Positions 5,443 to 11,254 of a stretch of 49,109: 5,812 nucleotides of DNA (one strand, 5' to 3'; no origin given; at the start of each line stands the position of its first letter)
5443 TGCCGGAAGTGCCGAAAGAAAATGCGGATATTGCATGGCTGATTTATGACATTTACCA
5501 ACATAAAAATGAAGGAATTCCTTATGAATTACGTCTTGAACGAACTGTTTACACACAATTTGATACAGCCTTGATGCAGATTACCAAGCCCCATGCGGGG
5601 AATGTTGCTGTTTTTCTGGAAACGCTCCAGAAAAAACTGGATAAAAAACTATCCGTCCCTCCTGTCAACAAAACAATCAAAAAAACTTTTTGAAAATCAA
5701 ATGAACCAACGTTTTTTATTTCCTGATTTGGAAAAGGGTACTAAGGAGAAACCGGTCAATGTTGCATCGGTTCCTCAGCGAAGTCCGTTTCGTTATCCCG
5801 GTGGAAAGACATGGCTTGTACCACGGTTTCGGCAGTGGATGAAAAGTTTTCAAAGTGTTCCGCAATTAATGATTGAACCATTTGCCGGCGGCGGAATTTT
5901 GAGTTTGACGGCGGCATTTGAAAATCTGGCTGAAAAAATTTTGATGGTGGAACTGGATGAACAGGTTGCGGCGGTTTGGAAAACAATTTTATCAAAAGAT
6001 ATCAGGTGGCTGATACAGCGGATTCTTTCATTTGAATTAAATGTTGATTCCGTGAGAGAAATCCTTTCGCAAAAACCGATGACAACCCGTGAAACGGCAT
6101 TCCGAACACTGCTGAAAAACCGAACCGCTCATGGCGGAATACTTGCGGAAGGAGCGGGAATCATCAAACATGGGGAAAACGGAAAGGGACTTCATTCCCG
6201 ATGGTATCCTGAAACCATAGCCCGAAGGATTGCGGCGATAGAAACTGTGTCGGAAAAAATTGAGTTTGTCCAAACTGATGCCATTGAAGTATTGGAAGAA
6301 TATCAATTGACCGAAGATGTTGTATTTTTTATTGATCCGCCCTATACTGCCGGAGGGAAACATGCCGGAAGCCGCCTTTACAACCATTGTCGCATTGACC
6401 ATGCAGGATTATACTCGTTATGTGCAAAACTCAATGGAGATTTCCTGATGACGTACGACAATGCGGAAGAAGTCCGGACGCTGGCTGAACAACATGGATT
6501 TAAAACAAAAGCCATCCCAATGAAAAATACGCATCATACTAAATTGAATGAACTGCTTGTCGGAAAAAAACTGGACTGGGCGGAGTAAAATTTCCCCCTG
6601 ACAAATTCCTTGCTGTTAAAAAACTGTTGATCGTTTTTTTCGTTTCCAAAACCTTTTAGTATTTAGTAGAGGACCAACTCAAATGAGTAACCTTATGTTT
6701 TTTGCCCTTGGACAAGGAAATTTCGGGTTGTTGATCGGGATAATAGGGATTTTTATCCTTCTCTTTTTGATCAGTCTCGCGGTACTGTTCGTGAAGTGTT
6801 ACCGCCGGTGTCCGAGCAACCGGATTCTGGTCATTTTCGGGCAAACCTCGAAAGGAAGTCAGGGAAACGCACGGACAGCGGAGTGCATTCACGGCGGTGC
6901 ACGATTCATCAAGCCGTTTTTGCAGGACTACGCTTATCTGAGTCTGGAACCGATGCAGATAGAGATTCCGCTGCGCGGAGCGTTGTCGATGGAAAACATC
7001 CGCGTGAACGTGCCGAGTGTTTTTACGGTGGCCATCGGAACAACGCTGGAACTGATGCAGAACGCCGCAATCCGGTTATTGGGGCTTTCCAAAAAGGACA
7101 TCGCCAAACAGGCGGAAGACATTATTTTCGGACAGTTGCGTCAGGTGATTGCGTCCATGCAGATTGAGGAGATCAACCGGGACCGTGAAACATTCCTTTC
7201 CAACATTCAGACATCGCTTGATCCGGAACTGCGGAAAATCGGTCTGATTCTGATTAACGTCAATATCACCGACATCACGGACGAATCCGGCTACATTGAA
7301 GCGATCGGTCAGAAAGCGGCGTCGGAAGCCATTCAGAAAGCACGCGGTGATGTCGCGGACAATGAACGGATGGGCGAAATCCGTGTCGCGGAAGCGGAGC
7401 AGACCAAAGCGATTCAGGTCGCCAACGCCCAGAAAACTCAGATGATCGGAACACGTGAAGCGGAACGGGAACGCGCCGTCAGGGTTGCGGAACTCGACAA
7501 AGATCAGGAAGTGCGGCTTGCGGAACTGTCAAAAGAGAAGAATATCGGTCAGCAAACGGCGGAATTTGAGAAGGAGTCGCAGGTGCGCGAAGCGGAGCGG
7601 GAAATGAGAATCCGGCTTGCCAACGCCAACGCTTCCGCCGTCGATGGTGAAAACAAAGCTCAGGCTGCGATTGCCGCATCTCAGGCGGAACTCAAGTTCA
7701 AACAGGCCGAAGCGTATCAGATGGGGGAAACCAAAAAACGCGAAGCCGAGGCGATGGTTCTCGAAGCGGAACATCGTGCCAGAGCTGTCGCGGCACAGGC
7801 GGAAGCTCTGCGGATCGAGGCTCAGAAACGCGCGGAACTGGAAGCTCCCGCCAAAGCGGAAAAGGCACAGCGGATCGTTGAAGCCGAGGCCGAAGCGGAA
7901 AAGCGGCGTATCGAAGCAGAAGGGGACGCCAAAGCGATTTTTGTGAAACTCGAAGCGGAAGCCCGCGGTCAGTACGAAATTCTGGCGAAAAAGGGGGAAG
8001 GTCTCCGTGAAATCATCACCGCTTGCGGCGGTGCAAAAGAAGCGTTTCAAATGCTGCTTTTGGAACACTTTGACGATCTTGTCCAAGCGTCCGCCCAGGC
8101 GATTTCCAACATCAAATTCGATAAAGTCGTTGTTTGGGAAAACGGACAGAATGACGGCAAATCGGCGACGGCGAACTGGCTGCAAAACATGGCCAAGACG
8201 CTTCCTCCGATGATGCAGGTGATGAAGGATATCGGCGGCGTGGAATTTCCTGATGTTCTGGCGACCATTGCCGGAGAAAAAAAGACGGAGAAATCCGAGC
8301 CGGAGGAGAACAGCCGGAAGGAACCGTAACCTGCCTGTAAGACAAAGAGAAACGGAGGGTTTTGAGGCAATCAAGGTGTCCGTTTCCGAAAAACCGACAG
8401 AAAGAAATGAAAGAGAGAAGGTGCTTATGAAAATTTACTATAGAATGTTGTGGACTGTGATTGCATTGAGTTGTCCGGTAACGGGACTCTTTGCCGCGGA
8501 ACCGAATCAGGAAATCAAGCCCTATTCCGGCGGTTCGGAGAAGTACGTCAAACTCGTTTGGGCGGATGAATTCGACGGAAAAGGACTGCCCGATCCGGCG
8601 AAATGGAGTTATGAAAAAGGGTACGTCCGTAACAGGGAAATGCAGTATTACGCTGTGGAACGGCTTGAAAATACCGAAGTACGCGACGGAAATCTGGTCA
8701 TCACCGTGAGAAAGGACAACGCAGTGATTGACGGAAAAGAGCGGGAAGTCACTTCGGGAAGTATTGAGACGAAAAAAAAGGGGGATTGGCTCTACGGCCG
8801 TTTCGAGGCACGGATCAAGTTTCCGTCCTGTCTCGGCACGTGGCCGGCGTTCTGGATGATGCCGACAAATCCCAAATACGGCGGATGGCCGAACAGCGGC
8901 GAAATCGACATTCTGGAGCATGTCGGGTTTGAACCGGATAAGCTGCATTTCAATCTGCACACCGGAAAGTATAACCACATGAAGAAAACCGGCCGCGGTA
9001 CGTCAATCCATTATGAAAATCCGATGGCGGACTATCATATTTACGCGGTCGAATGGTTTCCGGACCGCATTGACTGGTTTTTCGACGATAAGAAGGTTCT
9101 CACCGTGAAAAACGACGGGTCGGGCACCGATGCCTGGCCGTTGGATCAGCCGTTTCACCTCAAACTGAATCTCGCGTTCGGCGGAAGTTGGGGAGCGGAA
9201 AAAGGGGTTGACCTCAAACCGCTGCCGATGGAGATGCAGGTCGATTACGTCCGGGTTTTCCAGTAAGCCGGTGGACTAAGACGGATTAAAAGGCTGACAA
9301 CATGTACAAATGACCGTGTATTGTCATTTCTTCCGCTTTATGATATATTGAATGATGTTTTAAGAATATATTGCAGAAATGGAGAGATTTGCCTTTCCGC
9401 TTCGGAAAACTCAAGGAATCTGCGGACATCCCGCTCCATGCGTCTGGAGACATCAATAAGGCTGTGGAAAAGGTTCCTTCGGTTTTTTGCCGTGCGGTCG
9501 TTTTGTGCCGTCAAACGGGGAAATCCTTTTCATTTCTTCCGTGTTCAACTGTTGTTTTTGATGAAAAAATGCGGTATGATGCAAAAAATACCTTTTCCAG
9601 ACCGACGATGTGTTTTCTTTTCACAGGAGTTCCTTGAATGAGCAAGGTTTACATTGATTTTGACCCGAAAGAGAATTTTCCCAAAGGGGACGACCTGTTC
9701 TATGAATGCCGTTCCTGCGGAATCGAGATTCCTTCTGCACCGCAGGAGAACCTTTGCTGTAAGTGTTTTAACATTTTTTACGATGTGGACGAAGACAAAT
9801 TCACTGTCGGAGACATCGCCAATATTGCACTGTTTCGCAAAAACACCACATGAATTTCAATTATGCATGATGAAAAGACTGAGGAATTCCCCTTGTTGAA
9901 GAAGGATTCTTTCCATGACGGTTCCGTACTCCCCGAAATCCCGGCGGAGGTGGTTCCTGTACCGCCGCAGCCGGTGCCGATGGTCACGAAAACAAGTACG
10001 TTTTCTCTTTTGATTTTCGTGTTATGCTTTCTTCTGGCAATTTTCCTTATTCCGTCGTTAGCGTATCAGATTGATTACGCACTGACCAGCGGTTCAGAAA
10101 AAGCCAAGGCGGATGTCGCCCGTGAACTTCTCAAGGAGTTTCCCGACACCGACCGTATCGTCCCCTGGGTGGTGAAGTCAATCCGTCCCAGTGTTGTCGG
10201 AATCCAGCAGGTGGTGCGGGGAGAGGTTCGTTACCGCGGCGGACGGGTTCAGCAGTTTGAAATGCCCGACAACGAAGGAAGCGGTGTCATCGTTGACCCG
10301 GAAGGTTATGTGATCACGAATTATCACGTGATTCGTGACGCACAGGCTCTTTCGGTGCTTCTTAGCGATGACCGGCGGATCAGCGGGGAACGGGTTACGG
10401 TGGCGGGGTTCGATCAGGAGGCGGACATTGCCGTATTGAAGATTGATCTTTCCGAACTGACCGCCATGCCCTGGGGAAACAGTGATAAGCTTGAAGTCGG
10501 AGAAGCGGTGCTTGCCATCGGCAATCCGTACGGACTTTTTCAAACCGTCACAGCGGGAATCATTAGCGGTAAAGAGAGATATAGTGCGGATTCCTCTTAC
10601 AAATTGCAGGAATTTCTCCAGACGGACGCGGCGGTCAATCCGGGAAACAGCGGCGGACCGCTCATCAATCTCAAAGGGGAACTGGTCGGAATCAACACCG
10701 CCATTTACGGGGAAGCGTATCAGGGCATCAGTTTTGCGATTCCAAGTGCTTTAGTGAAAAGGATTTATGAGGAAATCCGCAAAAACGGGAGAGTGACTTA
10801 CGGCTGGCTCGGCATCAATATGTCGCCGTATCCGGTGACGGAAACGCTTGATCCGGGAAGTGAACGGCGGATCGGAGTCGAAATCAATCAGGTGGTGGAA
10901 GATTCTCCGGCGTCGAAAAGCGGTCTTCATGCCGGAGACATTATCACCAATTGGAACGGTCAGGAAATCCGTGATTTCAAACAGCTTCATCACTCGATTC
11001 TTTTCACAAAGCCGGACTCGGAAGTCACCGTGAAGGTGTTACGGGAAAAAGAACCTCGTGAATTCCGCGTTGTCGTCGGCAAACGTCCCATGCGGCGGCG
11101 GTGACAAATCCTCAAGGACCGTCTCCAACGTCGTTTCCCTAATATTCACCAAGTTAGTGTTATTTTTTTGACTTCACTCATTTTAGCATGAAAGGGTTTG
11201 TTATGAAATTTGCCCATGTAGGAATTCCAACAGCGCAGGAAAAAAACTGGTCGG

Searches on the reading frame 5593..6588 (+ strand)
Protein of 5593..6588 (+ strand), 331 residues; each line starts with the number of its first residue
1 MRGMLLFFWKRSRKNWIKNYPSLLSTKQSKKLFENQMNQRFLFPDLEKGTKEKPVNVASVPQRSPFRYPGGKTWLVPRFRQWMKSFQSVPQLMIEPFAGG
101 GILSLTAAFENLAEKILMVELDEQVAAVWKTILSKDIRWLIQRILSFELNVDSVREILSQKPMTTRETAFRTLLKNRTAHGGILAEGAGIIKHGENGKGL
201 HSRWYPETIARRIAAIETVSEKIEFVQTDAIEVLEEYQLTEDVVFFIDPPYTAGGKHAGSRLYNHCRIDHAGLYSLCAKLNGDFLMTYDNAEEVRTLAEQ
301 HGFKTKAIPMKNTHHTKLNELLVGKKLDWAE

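Call 60: search_protein_families(library=pfam, proteins=[window:5593-6588:+], max_evalue=0.001)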
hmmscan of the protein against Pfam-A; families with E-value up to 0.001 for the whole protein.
window:5593-6588:+ (331 aa): 2 families
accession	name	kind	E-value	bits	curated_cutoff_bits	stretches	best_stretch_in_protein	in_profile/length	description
PF02086.21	MethyltransfD12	-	7.5e-11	42.7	22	1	68-147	1-77/253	D12 class N6 adenine-specific DNA methyltransferase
PF03602.21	Cons_hypoth95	-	0.00095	19.3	24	0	207-255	78-127/182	Conserved hypothetical protein 95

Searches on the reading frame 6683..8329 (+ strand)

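Call 60: search_protein_families(library=pfam, proteins=[window:6683-8329:+], max_evalue=0.001)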
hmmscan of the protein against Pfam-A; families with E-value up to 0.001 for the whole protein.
window:6683-8329:+ (548 aa): 1 family
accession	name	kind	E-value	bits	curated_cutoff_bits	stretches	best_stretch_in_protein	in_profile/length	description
PF01145.31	Band_7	-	1.9e-25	90.4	23.6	1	44-228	4-175/176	SPFH domain / Band 7 family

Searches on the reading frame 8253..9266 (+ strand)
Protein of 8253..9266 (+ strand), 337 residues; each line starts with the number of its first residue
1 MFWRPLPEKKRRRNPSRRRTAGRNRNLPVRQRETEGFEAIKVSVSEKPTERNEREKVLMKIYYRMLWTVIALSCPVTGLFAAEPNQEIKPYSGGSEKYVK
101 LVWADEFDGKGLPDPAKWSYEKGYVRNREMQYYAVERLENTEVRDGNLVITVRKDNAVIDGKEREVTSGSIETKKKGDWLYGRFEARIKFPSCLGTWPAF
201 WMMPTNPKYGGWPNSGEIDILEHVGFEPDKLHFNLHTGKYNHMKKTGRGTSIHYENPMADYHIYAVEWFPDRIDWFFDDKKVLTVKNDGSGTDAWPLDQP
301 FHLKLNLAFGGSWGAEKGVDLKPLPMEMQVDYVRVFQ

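Call 60: search_protein_families(library=pfam, proteins=[window:8253-9266:+], max_evalue=0.001)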
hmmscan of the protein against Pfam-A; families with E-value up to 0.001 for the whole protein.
window:8253-9266:+ (337 aa): 2 families
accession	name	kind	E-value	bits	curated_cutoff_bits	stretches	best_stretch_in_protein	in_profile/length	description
PF00722.28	Glyco_hydro_16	-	1.6e-29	103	22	1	133-332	6-173/175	Glycosyl hydrolases family 16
PF03935.22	SKN1_KRE6_Sbg1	-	1.7e-11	43.7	30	1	253-337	357-450/501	Beta-glucan synthesis-associated protein SKN1/KRE6/Sbg1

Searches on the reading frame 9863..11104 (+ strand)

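Call 60: search_protein_families(library=pfam, proteins=[window:9863-11104:+], max_evalue=0.001)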
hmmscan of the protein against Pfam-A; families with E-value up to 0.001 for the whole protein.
window:9863-11104:+ (413 aa): 6 families
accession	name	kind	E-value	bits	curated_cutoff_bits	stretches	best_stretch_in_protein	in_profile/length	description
PF13365.12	Trypsin_2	-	3.9e-33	115.6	27.6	1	139-277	1-144/144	Trypsin-like peptidase domain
PF00089.32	Trypsin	-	5.2e-19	69.4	20.6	1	139-296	27-214/220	Trypsin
PF13180.12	PDZ_2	-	3.7e-16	59.6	27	1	331-403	12-78/80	PDZ domain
PF00595.29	PDZ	-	1.6e-09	38.5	23.2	1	315-392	11-80/81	PDZ domain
PF17820.7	PDZ_6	-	1.9e-08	34.4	27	1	341-394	2-54/54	PDZ domain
PF10459.15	Peptidase_S46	-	0.00063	19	22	0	254-278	626-650/698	Peptidase S46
